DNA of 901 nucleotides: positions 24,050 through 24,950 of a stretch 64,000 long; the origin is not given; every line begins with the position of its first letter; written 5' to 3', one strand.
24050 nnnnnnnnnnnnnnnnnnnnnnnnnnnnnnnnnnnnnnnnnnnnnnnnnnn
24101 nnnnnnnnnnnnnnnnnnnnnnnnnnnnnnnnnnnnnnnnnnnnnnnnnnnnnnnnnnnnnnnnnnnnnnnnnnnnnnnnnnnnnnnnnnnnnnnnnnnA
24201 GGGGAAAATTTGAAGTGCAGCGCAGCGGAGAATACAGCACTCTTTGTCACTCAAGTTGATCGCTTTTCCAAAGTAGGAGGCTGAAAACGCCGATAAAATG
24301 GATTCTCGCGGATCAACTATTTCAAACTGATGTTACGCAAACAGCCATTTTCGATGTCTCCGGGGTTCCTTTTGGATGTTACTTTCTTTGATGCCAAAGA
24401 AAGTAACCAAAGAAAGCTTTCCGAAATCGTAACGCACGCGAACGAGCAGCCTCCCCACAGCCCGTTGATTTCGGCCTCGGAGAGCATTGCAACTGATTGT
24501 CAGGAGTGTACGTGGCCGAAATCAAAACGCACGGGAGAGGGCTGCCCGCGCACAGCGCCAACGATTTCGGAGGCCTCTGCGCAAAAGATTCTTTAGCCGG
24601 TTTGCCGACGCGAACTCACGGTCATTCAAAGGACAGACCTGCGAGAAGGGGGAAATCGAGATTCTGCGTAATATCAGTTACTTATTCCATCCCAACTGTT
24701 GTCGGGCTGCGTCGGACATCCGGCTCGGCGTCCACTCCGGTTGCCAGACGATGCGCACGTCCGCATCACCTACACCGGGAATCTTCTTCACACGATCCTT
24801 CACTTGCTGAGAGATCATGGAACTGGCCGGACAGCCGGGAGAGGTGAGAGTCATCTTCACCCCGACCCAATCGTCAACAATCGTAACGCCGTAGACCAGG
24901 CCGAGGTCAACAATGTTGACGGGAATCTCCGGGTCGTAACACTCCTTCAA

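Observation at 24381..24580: Novel structured repeat family: tandem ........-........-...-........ hairpin units at two loci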

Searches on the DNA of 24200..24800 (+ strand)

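Call 10: search_rna_families(source=window, start=24200, end=24800, threshold=evalue, max_evalue=10, show_alignments=3)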
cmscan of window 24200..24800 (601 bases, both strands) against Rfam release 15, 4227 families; matches with E-value up to 10: 4.
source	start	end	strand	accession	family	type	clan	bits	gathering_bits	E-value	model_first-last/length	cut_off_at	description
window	24275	24359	+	RF00204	snoR12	Gene; snRNA; snoRNA; CD-box;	-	16.7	39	3.6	1-83/83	no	Small nucleolar RNA R12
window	24376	24409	-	RF00237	mir-9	Gene; miRNA;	-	15.8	58.6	7.5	1-78/78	no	mir-9/mir-79 microRNA precursor family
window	24223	24290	+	RF02125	JPX_2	Gene; lncRNA;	-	14.1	48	3.4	1-69/69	no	JPX transcript, XIST activator conserved region 2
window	24369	24416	+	RF02973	Enterococcus-1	Gene; sRNA;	-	14.1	71.4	3.7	1-152/152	no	Enterococcus-1 RNA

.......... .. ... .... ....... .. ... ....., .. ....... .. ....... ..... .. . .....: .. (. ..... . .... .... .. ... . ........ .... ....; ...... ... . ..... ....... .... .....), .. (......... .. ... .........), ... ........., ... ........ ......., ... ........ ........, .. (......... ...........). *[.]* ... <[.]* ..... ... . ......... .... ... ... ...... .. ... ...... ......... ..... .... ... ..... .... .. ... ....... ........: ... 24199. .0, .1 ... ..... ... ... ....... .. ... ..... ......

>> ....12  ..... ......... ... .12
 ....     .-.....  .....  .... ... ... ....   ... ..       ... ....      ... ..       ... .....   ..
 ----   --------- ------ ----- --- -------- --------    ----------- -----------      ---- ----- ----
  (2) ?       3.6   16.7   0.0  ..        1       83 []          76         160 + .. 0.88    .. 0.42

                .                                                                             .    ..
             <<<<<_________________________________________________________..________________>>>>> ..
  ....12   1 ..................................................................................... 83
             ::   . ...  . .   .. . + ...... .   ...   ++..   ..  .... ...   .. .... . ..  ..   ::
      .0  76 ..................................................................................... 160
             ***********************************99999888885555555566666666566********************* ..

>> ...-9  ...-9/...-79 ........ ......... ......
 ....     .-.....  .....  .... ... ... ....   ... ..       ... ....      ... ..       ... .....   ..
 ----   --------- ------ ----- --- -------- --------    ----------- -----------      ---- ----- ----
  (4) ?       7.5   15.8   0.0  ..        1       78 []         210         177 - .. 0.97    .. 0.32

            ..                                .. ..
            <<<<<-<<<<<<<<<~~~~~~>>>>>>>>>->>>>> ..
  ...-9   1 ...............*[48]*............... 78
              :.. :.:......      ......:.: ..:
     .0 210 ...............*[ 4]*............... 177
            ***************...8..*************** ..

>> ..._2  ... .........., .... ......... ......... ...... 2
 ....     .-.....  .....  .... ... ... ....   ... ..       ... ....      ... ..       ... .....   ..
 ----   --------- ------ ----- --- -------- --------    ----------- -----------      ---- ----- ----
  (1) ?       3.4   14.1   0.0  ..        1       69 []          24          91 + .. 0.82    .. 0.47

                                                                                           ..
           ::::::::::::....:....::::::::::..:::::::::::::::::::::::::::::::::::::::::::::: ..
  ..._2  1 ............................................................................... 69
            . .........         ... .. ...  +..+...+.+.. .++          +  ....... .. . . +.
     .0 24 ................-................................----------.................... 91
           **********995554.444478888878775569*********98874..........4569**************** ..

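Call 38: build_rna_model(alignment_id=A4)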
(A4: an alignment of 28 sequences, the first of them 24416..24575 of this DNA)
Model R1 built from alignment A4 (28 sequences, 166 columns); structure: RNAalifold consensus.
model positions 160; base pairs 24; branch points 1; effective number of sequences 3.4; information 0.59 bits per position. Calibrated on 0.2 Mb of random sequence (short: E-values are rough).
structure used (alignment columns):
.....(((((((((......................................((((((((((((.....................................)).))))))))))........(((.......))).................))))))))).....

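Call 39: search_with_rna_model(model_id=R1, source=window, max_evalue=10, show_alignments=4)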
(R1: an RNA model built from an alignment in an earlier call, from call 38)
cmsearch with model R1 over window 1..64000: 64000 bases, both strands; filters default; matches with E-value up to 10: 4.
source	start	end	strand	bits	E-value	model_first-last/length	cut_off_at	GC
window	24416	24575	+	132.1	6.1e-33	1-160/160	no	0.6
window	47694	47849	+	100.1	1.2e-24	1-160/160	no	0.56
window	24416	24575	-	34.4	1.2e-07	1-160/160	no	0.6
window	47694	47849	-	30.6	1.1e-06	1-160/160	no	0.56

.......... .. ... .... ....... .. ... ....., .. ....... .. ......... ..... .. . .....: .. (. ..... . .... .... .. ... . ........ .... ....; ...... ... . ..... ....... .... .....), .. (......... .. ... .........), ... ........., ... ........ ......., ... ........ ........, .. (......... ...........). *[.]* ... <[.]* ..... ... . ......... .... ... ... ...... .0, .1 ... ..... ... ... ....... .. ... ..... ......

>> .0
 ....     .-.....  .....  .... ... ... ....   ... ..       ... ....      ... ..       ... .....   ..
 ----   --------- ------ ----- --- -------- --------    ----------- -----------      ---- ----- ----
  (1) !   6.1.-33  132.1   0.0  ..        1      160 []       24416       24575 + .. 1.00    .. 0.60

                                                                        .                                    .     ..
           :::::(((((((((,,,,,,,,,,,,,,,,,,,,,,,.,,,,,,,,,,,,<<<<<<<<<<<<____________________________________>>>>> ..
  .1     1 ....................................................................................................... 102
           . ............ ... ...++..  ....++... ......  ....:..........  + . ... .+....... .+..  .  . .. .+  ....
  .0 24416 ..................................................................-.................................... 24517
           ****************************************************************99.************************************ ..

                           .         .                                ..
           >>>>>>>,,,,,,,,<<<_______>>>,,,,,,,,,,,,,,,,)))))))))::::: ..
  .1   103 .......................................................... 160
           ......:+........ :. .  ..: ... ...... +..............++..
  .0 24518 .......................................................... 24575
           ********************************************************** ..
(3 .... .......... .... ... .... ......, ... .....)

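Call 40: search_with_rna_model(model_id=R1, sources=[window, L002, L005, L009, L010, L011, L012, L013, L015, L018, L020, L021, L022, L028, L029, L030, L034, L035, L044, L045, L046, L047, L048, L049, L050, L051, L052, L053, L054, L055, L056, L057, L058, L059, L060, L061, L062, L063, L064, L065, L066, L067, L068, L069, L070, L071, L072, L073, L074, L075, L076, L077, L078, L079, L080, L081, L082, L083, L084, L085, L086, L087, L088, L089, L090, L091, L092, L093, L094, L095, L096, L097, L098, L099, L100, L101, L102, L103, L104, L105, L106, L107, L108, L109, L110, L111, L112, L113, L114, L115, L116, L117, L118, L119, L120, L121, L122, L123], max_evalue=0.00001, make_alignment=true)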
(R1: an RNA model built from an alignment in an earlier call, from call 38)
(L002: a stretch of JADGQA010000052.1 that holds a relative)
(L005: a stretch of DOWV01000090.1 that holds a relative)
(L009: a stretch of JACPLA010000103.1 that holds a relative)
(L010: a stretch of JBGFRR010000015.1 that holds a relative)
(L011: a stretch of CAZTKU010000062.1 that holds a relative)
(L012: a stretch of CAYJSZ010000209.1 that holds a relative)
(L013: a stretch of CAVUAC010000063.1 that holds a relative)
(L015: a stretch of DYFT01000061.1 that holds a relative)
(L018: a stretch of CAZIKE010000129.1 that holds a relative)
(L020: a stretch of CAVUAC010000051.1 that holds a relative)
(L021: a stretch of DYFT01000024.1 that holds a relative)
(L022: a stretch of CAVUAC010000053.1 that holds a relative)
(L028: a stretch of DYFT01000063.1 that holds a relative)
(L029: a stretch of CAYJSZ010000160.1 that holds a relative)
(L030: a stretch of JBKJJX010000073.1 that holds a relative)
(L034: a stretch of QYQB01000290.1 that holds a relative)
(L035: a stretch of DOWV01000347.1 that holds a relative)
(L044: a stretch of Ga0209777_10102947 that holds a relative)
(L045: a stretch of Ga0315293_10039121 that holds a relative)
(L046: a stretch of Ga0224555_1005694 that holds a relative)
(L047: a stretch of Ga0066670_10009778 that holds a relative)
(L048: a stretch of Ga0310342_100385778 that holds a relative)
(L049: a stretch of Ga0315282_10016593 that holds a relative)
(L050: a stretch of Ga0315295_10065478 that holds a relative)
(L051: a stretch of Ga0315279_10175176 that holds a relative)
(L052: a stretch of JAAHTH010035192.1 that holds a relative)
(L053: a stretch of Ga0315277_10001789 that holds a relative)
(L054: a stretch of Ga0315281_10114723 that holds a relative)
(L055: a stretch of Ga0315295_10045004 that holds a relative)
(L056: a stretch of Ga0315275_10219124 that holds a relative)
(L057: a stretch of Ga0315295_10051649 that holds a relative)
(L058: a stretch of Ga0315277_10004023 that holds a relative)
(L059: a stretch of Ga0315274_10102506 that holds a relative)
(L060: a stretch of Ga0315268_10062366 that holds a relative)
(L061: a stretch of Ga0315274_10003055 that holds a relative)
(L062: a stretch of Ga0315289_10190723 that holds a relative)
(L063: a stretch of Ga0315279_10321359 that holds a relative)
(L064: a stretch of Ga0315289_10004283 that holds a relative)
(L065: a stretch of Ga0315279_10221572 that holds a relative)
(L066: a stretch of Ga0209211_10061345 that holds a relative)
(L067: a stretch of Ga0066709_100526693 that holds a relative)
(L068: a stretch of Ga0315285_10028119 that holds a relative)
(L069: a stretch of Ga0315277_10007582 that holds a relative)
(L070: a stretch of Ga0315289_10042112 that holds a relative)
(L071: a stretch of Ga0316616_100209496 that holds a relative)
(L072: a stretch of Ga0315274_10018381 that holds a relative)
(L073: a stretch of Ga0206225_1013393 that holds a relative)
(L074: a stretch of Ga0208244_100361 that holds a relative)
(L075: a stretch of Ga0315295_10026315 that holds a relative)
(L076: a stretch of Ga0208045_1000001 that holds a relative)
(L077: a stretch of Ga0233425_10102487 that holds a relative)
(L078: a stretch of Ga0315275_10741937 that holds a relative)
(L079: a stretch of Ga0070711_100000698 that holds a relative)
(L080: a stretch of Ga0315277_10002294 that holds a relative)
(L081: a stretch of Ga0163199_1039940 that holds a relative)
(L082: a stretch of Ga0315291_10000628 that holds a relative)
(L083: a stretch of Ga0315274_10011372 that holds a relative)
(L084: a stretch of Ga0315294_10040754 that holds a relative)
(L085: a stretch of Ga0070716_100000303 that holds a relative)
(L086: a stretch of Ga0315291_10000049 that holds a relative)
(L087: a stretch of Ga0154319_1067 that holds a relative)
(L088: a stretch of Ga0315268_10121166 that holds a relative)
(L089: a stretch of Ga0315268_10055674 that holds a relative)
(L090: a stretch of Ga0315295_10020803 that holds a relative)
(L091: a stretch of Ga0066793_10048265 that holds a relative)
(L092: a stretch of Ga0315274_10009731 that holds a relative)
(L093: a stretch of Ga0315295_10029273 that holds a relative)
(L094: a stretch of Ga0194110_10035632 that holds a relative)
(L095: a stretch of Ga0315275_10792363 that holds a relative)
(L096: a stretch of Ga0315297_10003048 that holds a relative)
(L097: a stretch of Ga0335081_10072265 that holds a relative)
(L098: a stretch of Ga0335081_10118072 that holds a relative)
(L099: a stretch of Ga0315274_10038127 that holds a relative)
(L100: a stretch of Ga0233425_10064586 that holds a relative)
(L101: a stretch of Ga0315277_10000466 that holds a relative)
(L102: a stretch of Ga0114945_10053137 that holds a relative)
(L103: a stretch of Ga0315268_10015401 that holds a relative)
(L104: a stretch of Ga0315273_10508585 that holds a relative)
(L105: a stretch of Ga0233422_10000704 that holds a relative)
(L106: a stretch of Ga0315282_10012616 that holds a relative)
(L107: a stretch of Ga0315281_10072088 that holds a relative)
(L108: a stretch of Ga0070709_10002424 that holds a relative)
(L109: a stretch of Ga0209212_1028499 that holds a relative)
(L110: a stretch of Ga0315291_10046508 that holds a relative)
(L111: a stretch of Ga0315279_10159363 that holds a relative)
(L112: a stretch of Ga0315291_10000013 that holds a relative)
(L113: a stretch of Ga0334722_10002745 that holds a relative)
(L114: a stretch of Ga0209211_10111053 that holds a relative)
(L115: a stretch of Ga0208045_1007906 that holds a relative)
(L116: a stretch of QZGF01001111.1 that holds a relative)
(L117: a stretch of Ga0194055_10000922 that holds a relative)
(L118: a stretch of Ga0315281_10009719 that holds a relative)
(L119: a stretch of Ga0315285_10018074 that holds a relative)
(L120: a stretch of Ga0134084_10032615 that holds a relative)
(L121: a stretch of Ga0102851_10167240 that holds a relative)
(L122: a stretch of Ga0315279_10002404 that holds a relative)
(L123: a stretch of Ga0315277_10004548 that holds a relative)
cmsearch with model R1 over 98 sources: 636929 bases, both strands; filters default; matches with E-value up to 0.00001: 183.
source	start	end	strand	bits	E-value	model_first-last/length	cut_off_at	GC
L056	870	1030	-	148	4.5e-36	1-160/160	no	0.56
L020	3977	4137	-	146.8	9.5e-36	1-160/160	no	0.56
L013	1188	1348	+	146.1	1.4e-35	1-160/160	no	0.53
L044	780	940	-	144.5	3.6e-35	1-160/160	no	0.54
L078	749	909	+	143.8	5.6e-35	1-160/160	no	0.57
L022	5902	6062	+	142.7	1.1e-34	1-160/160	no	0.58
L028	2676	2835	+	139.6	6.6e-34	1-160/160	no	0.57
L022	6640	6797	+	136.4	4.7e-33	1-160/160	no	0.58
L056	1439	1599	-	135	1.1e-32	1-160/160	no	0.55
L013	4432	4592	+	133.5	2.6e-32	1-160/160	no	0.59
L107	2804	2964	-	132.8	3.9e-32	1-160/160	no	0.55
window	24416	24575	+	132.1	6e-32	1-160/160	no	0.6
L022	6294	6452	+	131.3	9.5e-32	1-160/160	no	0.58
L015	562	721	-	130.5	1.6e-31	1-160/160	no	0.53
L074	4737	4897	-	130.4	1.7e-31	1-160/160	no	0.54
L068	1892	2043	+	127.7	8.2e-31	1-160/160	no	0.56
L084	4637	4788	+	127.7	8.2e-31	1-160/160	no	0.56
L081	666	824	+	127.5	9.5e-31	1-160/160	no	0.58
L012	43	203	+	127.4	9.6e-31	1-160/160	no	0.56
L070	5331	5482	+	127.2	1.1e-30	1-160/160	no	0.58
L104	760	918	+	127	1.2e-30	1-160/160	no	0.55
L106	6183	6335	-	126.3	1.9e-30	1-160/160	no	0.51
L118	8585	8737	-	126.3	1.9e-30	1-160/160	no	0.51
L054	1500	1651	+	125.9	2.4e-30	1-160/160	no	0.57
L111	361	512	-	125.9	2.4e-30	1-160/160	no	0.57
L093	1155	1312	-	125.7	2.8e-30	1-160/160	no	0.54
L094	3840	4000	+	125.6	2.8e-30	1-160/160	no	0.52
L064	7799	7957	-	125.1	3.9e-30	1-160/160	no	0.59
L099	2929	3086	+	124.8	4.7e-30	1-160/160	no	0.54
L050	550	701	-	123.3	1.1e-29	1-160/160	no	0.52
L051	923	1074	-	121.3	3.7e-29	1-160/160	no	0.59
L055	894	1045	-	121.3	3.7e-29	1-160/160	no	0.59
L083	12479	12630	-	121.3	3.7e-29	1-160/160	no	0.59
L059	3417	3577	+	120.5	5.9e-29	1-160/160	no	0.55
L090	3906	4066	-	120.5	5.9e-29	1-160/160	no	0.55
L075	1341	1492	-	119.1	1.4e-28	1-160/160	no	0.57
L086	1121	1272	+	118.7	1.8e-28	1-160/160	no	0.55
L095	617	768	+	118.7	1.8e-28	1-160/160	no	0.55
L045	2659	2815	+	118.3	2.2e-28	1-160/160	no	0.55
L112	383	539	-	118.3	2.2e-28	1-160/160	no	0.55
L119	4561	4712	-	117.3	4e-28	1-160/160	no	0.59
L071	1637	1795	+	116.7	5.6e-28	1-160/160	no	0.57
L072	232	389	-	116.5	6.5e-28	1-160/160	no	0.56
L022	6994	7193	+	116.5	6.6e-28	1-160/160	no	0.55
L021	165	325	-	115.7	1e-27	1-160/160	no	0.55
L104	961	1119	-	114.7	1.9e-27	1-160/160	no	0.58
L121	1385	1543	-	111.3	1.5e-26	1-160/160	no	0.55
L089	2537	2694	-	111.1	1.7e-26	1-160/160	no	0.57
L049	9711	9867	+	109.4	4.6e-26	1-160/160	no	0.55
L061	5960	6117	+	108.1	9.8e-26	1-160/160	no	0.54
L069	2760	2917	+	108.1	9.8e-26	1-160/160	no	0.54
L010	79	234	-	107.2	1.7e-25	1-160/160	no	0.56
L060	2221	2378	-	103.8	1.3e-24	1-160/160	no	0.56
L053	2876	3032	-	103.4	1.6e-24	1-160/160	no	0.58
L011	4018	4174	-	102.8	2.2e-24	1-160/160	no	0.57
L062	1386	1542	-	102.7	2.4e-24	1-160/160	no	0.58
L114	300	457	-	101.5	5e-24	1-160/160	no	0.53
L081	1069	1228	+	101.1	6.3e-24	1-160/160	no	0.56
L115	1386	1545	-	101.1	6.3e-24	1-160/160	no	0.56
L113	9378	9535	-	100.7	8e-24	1-160/160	no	0.56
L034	4193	4352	-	100.7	8.2e-24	1-160/160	no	0.52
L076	3588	3747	-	100.7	8.2e-24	1-160/160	no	0.52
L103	2103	2261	-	98.6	2.9e-23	1-160/160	no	0.6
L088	294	453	+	98.4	3.2e-23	1-160/160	no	0.57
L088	493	648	-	97.3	6e-23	1-160/160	no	0.53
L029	3830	3989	-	95.6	1.7e-22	1-160/160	no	0.58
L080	2250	2405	-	95.5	1.7e-22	1-160/160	no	0.58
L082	6254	6409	-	95.5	1.7e-22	1-160/160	no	0.58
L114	106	261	+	93.9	4.5e-22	1-160/160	no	0.53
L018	6741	6884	-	93.7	5.1e-22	1-160/160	no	0.53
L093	2745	2900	+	91.5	1.9e-21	1-160/160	no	0.57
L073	61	218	+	91.1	2.5e-21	1-160/160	no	0.53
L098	28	167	-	90.9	2.8e-21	1-160/160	no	0.54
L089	2342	2497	+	89.8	5.3e-21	1-160/160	no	0.51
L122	9299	9454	+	88.8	9.7e-21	1-160/160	no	0.58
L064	1664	1819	+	88.4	1.2e-20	1-160/160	no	0.55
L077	1167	1320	+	88.2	1.4e-20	1-160/160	no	0.56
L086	1290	1445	-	87.5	2.1e-20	1-160/160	no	0.54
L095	786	941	-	87.5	2.1e-20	1-160/160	no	0.54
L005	656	812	+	87.1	2.7e-20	1-160/160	no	0.55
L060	2026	2181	+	86.9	2.9e-20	1-160/160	no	0.54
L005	850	1005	-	86.9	3e-20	1-160/160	no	0.57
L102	2048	2188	-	86.4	4.2e-20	1-160/160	no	0.52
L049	9378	9535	-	86.2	4.6e-20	1-160/160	no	0.54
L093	2942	3099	-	85.8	5.7e-20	1-160/160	no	0.54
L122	9496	9653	-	83.3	2.6e-19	1-160/160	no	0.53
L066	2951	3104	+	81.8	6.2e-19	1-160/160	no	0.56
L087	1451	1604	-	81.8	6.2e-19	1-160/160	no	0.56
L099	3139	3299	-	81.3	8.5e-19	1-160/160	no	0.52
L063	163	329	+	80.9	1.1e-18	1-160/160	no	0.56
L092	1874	2040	-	80.9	1.1e-18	1-160/160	no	0.56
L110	2034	2200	+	80.9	1.1e-18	1-160/160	no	0.56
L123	11068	11234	-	80.9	1.1e-18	1-160/160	no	0.56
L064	1860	2018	-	79.8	2.1e-18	1-160/160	no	0.54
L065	946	1100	-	79.6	2.4e-18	1-160/160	no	0.58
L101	5556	5710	-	79.6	2.4e-18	1-160/160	no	0.58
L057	460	614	-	79.3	2.9e-18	1-160/160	no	0.57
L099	773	930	+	78.9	3.6e-18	1-160/160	no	0.53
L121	1192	1345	+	78.8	3.8e-18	1-160/160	no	0.55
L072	34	191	+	78.6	4.2e-18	1-160/160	no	0.54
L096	4260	4417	+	78.6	4.2e-18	1-160/160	no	0.54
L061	6156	6310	-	78.2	5.3e-18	1-160/160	no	0.55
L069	2956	3110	-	78.2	5.3e-18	1-160/160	no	0.55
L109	1596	1736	-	77.7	7.2e-18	1-160/160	no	0.55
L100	962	1115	+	77.6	7.7e-18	1-160/160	no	0.55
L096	4458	4623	-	77.3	9e-18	1-160/160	no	0.58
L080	2051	2209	+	76.7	1.3e-17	1-160/160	no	0.54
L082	6055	6213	+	76.7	1.3e-17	1-160/160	no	0.54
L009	3674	3826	+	74.5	5e-17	1-160/160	no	0.57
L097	3635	3775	+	72.6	1.5e-16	1-160/160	no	0.6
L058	2572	2785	+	71.5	3e-16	1-160/160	no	0.6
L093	858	1021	+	71.2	3.5e-16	1-160/160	no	0.54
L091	2192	2351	-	70.5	5.1e-16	1-160/160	no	0.52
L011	3819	3977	+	70.1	6.8e-16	1-160/160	no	0.53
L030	307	447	-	67.9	2.4e-15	1-160/160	no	0.5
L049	2679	2840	-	66.6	5.4e-15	1-160/160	no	0.59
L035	3701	3857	+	66.3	6.4e-15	1-160/160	no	0.52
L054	1667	1830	-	65.5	1.1e-14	1-160/160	no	0.55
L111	182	345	+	65.5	1.1e-14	1-160/160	no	0.55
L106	6004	6166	+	63.2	4.1e-14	1-160/160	no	0.58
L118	8406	8568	+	63.2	4.1e-14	1-160/160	no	0.58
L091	2032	2171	+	62.3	6.9e-14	1-160/160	no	0.62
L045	2843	3009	-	61.6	1.1e-13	1-160/160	no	0.52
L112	189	355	+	61.6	1.1e-13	1-160/160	no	0.52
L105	867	1041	-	60.8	1.7e-13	1-160/160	no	0.58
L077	1413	1539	-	59.1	4.7e-13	14-147/160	no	0.51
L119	4378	4543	+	58.9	5.2e-13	1-160/160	no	0.57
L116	1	103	+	58.4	7.1e-13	58-160/160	5'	0.56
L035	3701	3857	-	57.1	1.6e-12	1-160/160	no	0.52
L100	1208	1334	-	54.6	6.8e-12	14-147/160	no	0.56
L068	2061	2225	-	54.2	8.6e-12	1-160/160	no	0.57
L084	4806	4970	-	54.2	8.6e-12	1-160/160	no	0.57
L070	5500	5664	-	52.2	2.9e-11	1-160/160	no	0.58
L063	370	520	-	51.1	5.5e-11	1-160/160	no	0.6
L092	1683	1833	+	51.1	5.5e-11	1-160/160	no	0.6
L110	2241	2391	-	51.1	5.5e-11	1-160/160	no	0.6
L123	10877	11027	+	51.1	5.5e-11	1-160/160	no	0.6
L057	270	420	+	50.7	7e-11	1-160/160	no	0.6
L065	756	906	+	50.7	7e-11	1-160/160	no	0.6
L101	5366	5516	+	50.7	7e-11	1-160/160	no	0.6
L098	3641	3780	-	49.3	1.6e-10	1-160/160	no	0.51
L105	641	828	+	45.5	1.6e-09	1-160/160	no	0.6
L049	2604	2662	+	44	3.9e-09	1-160/160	no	0.56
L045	2659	2815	-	42.7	8.2e-09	1-160/160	no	0.55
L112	383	539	+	42.7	8.2e-09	1-160/160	no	0.55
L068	1892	2043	-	38.7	9.2e-08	1-160/160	no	0.56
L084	4637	4788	-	38.7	9.2e-08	1-160/160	no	0.56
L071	1835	1951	-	38.6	9.6e-08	39-160/160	5'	0.61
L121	1385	1543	+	38.5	1e-07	1-160/160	no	0.55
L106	6183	6335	+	38.3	1.1e-07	1-160/160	no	0.51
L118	8585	8737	+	38.3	1.1e-07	1-160/160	no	0.51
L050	550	701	+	38.1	1.3e-07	1-160/160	no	0.52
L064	1664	1819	-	38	1.4e-07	1-160/160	no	0.55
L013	4432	4592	-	37.7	1.6e-07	1-160/160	no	0.59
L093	2745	2900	-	37.6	1.7e-07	1-160/160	no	0.57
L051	923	1074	+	37.4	2e-07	1-160/160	no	0.59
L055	894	1045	+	37.4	2e-07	1-160/160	no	0.59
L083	12479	12630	+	37.4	2e-07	1-160/160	no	0.59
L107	2804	2964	+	37.3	2e-07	1-160/160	no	0.55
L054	1500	1651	-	36.6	3.2e-07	1-160/160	no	0.57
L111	361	512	+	36.6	3.2e-07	1-160/160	no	0.57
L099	32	93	+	36.5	3.4e-07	1-160/160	no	0.53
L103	2103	2261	+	36.2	3.9e-07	1-160/160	no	0.6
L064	7799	7957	+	35.5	6e-07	1-160/160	no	0.59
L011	4018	4174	+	35.2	7.4e-07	1-160/160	no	0.57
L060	2026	2181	-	35.1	7.8e-07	1-160/160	no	0.54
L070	5331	5482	-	34.9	8.5e-07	1-160/160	no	0.58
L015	562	721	+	34.1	1.4e-06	1-160/160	no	0.53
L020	3977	4137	+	34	1.5e-06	1-160/160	no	0.56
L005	656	812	-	33.9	1.6e-06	1-160/160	no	0.55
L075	1341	1492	+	33.7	1.7e-06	1-160/160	no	0.57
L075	1173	1313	+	33.2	2.4e-06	1-160/160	no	0.54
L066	2951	3104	-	32.5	3.6e-06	1-160/160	no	0.56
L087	1451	1604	+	32.5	3.6e-06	1-160/160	no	0.56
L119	4561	4712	+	32.4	3.8e-06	1-160/160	no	0.59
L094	3840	4000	-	32.1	4.7e-06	1-160/160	no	0.52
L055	717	875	+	31.7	5.7e-06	1-160/160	no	0.55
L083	12302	12460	+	31.7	5.7e-06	1-160/160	no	0.55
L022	6640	6797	-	31.6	6.2e-06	1-160/160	no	0.58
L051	745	903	+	31.4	6.9e-06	1-160/160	no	0.55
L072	232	389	+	31.4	7.2e-06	1-160/160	no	0.56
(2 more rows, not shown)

Alignment A5: 150 matches aligned to the model, 323 columns, each read 5' to 3' on its own strand. Consensus structure (alignment columns), stored with it:
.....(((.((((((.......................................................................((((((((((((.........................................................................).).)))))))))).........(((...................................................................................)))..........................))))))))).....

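Call 60: search_with_rna_model(model_id=R1, sources=[L124, L125, L126, L127, L128, L129, L130, L131, L132], max_evalue=1)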
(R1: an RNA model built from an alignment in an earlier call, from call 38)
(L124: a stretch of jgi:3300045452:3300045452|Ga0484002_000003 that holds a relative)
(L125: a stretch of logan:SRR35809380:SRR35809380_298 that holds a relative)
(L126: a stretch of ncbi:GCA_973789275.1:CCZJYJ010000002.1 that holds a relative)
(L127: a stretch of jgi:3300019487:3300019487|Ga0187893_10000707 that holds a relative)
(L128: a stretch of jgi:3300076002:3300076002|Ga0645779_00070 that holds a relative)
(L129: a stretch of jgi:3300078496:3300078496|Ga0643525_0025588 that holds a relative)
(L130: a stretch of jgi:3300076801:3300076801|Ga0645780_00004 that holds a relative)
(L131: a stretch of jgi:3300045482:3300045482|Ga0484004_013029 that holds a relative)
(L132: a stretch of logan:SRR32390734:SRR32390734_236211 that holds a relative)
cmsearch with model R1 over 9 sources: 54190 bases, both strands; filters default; matches with E-value up to 1: 6.
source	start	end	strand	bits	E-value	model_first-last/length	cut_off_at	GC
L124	4130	4285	+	100.1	9.9e-25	1-160/160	no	0.56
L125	3779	3934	+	100.1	9.9e-25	1-160/160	no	0.56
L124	4130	4285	-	30.6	9.4e-07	1-160/160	no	0.56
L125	3779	3934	-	30.6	9.4e-07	1-160/160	no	0.56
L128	4584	4640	-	14.1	0.018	1-160/160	no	0.56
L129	3325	3381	-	14.1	0.018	1-160/160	no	0.56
